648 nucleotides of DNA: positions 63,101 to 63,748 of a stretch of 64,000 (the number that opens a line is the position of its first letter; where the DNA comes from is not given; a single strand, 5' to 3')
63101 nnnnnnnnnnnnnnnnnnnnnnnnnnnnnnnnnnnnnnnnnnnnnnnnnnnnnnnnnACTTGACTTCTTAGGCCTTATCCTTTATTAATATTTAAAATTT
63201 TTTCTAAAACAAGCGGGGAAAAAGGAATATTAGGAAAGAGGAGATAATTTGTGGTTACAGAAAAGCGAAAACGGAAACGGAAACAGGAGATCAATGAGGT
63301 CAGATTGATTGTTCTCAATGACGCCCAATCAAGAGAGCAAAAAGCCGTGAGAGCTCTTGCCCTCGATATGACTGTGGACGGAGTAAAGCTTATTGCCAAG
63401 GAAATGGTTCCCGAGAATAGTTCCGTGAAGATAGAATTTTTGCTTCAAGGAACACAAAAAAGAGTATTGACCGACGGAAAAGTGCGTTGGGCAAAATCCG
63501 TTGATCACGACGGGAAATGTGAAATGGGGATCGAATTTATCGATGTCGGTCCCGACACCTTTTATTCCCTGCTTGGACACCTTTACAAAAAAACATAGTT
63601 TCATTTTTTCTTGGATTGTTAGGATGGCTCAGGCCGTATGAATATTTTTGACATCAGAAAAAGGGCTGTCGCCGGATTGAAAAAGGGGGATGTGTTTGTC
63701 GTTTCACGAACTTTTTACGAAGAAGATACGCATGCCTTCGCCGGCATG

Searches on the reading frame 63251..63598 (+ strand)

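Call 50: search_protein_families(library=pfam, proteins=[window:63251-63598:+], max_evalue=0.00001)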
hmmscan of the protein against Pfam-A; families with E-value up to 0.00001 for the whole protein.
window:63251-63598:+ (115 aa): 1 family
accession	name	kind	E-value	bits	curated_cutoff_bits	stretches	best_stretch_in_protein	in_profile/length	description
PF07238.19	PilZ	-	8e-07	29.8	22.5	1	5-103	2-92/102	PilZ domain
